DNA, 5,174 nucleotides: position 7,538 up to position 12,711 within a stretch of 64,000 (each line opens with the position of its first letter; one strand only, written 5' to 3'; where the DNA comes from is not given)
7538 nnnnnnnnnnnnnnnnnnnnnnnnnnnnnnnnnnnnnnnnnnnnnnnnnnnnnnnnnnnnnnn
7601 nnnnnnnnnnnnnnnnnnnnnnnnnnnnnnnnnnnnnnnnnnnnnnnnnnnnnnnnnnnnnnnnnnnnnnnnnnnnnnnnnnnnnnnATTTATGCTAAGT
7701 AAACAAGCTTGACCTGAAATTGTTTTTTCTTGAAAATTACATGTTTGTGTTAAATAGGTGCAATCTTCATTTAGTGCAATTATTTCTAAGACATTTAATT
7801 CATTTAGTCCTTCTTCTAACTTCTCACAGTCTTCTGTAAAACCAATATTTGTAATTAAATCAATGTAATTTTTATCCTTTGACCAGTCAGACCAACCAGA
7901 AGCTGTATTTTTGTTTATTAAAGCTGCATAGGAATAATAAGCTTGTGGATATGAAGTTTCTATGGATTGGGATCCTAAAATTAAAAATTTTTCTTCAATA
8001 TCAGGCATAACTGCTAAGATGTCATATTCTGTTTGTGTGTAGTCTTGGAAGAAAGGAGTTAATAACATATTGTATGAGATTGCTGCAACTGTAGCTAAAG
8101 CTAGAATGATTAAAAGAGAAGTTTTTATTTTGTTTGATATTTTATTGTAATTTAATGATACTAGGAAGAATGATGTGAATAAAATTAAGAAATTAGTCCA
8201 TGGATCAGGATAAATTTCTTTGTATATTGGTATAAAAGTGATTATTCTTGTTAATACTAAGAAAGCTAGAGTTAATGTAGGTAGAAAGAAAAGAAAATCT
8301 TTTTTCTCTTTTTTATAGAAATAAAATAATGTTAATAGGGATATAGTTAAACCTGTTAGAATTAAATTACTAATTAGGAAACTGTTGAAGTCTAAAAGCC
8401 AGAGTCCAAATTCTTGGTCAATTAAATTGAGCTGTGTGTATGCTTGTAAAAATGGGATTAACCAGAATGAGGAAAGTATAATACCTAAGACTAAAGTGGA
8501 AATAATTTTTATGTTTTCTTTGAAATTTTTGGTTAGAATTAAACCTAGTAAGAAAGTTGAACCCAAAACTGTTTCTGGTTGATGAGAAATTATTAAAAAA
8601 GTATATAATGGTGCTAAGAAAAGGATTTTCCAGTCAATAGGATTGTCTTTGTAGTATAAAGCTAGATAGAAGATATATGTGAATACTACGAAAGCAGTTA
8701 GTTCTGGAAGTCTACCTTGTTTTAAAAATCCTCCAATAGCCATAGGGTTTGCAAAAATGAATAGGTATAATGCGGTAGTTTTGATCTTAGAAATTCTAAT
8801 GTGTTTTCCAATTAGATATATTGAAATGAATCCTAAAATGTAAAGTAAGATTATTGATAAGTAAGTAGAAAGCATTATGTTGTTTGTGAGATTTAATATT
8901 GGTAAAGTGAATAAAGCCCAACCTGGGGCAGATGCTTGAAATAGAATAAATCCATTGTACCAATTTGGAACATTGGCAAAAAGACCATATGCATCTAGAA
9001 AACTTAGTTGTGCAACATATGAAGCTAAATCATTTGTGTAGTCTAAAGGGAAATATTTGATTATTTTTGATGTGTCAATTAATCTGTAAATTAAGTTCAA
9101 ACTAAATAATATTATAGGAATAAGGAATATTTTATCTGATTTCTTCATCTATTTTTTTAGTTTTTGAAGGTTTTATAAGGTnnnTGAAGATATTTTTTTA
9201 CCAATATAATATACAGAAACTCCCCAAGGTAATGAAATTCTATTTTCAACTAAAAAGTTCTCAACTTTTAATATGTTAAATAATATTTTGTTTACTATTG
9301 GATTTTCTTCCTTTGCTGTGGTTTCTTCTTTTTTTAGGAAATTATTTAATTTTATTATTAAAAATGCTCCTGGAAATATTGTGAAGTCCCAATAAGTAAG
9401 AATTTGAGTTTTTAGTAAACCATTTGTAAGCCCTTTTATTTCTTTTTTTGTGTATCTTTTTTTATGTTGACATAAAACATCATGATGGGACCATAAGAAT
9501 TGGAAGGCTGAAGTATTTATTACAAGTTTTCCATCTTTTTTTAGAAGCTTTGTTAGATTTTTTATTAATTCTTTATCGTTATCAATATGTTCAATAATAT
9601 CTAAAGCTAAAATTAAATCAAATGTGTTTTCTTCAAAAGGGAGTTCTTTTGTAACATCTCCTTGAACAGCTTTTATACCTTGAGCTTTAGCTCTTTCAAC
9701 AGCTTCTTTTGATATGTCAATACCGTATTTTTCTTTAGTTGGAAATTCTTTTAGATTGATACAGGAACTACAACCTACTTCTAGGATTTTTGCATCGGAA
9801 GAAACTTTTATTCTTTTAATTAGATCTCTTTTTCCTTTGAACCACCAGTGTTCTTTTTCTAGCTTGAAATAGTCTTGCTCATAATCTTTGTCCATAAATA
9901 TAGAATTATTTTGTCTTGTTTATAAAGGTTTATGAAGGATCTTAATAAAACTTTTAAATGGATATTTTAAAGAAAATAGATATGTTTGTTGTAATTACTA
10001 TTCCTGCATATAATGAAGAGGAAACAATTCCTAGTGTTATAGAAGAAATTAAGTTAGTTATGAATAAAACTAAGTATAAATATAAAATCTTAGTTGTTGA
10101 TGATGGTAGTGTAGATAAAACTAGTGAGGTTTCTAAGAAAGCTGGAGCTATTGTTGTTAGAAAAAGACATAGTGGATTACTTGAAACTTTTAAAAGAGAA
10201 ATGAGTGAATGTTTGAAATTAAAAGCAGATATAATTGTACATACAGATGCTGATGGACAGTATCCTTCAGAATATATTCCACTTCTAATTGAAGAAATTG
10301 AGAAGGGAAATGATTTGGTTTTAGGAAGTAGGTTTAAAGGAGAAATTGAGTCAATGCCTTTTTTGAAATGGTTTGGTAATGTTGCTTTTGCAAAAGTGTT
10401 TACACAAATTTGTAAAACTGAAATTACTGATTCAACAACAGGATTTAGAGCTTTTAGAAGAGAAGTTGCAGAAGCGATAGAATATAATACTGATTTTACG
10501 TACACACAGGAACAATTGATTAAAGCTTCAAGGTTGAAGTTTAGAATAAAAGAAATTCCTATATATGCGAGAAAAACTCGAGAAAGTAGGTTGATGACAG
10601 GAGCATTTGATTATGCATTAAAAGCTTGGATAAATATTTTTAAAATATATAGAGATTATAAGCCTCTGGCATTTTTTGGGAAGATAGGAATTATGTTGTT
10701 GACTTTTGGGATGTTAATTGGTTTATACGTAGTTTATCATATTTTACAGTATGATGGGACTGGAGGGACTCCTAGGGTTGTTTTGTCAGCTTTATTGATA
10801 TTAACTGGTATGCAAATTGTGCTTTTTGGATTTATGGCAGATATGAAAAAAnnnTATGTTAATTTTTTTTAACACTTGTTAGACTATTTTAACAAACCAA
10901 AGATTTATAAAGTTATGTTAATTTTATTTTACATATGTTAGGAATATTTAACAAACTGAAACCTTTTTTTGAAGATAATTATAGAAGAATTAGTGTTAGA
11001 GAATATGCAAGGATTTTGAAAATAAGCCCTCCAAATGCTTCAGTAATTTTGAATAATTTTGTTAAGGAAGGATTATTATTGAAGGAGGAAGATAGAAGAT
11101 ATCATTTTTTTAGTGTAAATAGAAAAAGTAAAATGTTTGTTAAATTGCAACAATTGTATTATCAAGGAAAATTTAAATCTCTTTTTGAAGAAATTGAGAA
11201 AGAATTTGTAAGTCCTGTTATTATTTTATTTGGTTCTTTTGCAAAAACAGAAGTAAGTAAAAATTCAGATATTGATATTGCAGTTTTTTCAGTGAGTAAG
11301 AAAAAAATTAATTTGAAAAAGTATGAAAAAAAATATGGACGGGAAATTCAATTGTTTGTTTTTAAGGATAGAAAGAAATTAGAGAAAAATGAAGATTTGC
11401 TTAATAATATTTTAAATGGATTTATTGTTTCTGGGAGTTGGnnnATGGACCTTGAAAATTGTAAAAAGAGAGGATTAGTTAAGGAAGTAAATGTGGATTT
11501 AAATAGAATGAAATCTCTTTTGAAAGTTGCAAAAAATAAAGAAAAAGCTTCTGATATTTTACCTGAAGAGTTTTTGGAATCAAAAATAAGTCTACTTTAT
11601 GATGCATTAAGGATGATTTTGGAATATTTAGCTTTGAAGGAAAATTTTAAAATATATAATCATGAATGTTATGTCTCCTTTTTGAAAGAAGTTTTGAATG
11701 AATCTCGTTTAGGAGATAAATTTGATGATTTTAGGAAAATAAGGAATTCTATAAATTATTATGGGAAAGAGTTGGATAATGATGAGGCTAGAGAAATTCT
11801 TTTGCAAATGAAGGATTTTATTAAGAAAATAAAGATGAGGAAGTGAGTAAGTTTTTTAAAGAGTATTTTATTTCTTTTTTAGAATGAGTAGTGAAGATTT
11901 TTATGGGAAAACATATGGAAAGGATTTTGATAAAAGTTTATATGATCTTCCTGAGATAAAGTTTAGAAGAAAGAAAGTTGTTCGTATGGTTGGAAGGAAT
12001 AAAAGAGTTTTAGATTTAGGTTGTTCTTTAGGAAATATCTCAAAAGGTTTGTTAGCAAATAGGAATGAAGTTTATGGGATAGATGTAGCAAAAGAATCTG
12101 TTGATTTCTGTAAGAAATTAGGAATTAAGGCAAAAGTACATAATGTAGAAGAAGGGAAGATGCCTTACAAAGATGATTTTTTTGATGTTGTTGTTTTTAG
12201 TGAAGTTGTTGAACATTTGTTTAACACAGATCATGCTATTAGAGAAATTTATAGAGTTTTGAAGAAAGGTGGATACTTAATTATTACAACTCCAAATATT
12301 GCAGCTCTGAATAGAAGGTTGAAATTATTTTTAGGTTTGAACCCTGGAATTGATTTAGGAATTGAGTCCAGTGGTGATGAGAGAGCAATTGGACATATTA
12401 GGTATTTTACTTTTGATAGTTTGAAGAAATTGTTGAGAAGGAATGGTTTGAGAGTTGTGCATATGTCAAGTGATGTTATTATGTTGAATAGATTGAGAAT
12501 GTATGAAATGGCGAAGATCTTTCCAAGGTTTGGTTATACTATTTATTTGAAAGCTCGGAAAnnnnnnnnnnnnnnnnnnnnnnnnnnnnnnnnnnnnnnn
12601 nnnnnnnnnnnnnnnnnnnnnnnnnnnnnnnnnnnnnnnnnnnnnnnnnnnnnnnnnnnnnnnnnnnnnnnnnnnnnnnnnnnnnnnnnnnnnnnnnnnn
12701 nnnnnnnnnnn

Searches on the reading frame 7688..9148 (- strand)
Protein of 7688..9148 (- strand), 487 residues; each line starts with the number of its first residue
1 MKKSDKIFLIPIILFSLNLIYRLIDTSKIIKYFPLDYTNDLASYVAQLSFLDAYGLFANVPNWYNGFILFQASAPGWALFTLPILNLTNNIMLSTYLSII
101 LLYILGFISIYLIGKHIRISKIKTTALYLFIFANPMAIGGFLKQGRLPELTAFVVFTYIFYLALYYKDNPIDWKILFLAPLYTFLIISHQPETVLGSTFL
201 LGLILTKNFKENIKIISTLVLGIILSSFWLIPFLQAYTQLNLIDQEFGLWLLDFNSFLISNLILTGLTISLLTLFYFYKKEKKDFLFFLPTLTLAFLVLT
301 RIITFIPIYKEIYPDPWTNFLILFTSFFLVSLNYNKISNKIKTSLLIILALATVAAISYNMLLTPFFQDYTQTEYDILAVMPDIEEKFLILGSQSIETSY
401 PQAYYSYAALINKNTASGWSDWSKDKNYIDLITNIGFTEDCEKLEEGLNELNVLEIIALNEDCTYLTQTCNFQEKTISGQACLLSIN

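Call 14: search_protein_families(library=pfam, proteins=[window:7688-9148:-], max_evalue=0.001)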
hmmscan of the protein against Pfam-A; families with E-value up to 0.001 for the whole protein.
window:7688-9148:- (487 aa): 1 family
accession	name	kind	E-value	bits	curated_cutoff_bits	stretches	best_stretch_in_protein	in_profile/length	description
PF10131.15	PTPS_related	-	2.9e-19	69.4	26.4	1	87-421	18-366/621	6-pyruvoyl-tetrahydropterin synthase related domain; membrane protein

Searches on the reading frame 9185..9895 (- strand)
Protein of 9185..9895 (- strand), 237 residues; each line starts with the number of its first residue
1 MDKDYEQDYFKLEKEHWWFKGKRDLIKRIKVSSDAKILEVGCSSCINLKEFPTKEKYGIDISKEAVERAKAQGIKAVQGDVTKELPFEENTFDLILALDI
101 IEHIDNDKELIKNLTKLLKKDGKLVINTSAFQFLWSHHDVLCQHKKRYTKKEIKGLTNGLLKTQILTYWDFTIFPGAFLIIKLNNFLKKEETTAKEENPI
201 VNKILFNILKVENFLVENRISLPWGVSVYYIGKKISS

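Call 14: search_protein_families(library=pfam, proteins=[window:9185-9895:-], max_evalue=0.001)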
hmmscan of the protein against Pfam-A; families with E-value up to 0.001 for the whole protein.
window:9185-9895:- (237 aa): 6 families
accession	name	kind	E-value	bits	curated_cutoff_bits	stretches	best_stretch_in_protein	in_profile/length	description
PF08241.18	Methyltransf_11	-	3.2e-17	63.4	21.2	1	38-126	1-95/95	Methyltransferase domain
PF13847.12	Methyltransf_31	-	1.1e-14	54.8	27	1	33-136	3-114/145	Methyltransferase domain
PF13649.12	Methyltransf_25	-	2.1e-13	51.2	27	1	37-122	1-97/97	Methyltransferase domain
PF13489.12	Methyltransf_23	-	9.6e-13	48.6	27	1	23-130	10-120/164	Methyltransferase domain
PF08242.18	Methyltransf_12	-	6.3e-12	46.5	30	1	38-124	1-98/98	Methyltransferase domain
PF07021.18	MetW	-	1.9e-07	31.3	21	1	31-133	11-114/193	Methionine biosynthesis protein MetW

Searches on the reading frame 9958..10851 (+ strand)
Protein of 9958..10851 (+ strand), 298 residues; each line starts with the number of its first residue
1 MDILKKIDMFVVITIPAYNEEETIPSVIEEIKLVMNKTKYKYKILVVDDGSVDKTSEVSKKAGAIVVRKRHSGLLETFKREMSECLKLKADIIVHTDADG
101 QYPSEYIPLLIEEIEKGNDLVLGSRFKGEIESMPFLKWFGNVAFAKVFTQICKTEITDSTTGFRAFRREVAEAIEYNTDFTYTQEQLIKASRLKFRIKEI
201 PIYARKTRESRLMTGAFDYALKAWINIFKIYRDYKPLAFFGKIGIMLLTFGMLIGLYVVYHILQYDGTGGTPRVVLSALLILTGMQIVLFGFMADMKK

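Call 14: search_protein_families(library=pfam, proteins=[window:9958-10851:+], max_evalue=0.001)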
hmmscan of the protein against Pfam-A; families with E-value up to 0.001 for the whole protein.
window:9958-10851:+ (298 aa): 1 family
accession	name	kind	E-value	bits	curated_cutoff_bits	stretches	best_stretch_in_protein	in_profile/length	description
PF00535.33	Glycos_transf_2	-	8.8e-21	75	23.3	1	13-173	2-166/168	Glycosyl transferase family 2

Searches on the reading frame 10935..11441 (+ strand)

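Call 14: search_protein_families(library=pfam, proteins=[window:10935-11441:+], max_evalue=0.001)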
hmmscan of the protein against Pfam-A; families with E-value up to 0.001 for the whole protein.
window:10935-11441:+ (169 aa): 3 families
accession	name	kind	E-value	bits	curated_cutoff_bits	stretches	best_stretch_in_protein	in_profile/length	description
PF18765.7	Polbeta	-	7.2e-09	36.1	26.9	1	95-130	15-48/93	Polymerase beta, Nucleotidyltransferase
PF01909.29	NTP_transf_2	-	4.9e-08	33.7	21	1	85-145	6-50/93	Nucleotidyltransferase domain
PF13412.12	HTH_24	-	0.00081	19.4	21.9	0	18-47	17-46/48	Winged helix-turn-helix DNA-binding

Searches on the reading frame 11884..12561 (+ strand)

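Call 14: search_protein_families(library=pfam, proteins=[window:11884-12561:+], max_evalue=0.001)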
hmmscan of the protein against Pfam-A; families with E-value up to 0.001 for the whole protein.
window:11884-12561:+ (226 aa): 13 families
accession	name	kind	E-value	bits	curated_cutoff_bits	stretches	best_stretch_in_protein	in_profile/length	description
PF13489.12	Methyltransf_23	-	3.3e-21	76.2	27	1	35-193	16-163/164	Methyltransferase domain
PF08241.18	Methyltransf_11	-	1.1e-20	74.5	21.2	1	43-134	1-95/95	Methyltransferase domain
PF13847.12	Methyltransf_31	-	7.6e-19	68.3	27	1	39-138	4-113/145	Methyltransferase domain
PF13649.12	Methyltransf_25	-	5.8e-15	56.2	27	1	42-130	1-97/97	Methyltransferase domain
PF08242.18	Methyltransf_12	-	1.3e-13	51.9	30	1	43-132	1-98/98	Methyltransferase domain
PF07021.18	MetW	-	1.5e-13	51.3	21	1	31-149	6-122/193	Methionine biosynthesis protein MetW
PF01209.24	Ubie_methyltran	-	4.4e-07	29.9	20.1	1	29-134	36-151/233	ubiE/COQ5 methyltransferase family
PF03141.22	Methyltransf_29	-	6.2e-07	28.8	23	1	35-140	114-223/506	Putative S-adenosyl-L-methionine-dependent methyltransferase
PF03291.22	mRNA_G-N7_MeTrfase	-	4.6e-06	26.4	26.6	0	38-146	61-192/315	mRNA (guanine-N(7))-methyltransferase domain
PF05148.21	Methyltransf_8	-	9.5e-06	26.1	27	1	35-135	69-157/219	Hypothetical methyltransferase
PF03848.20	TehB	-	0.00019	21.4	20.4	1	13-135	6-133/193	Tellurite resistance protein TehB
PF02353.26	CMAS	-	0.0002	21.2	27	0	36-136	60-166/273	Mycolic acid cyclopropane synthetase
PF01728.25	FtsJ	-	0.00057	20.3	24.1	1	34-89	17-71/181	FtsJ-like methyltransferase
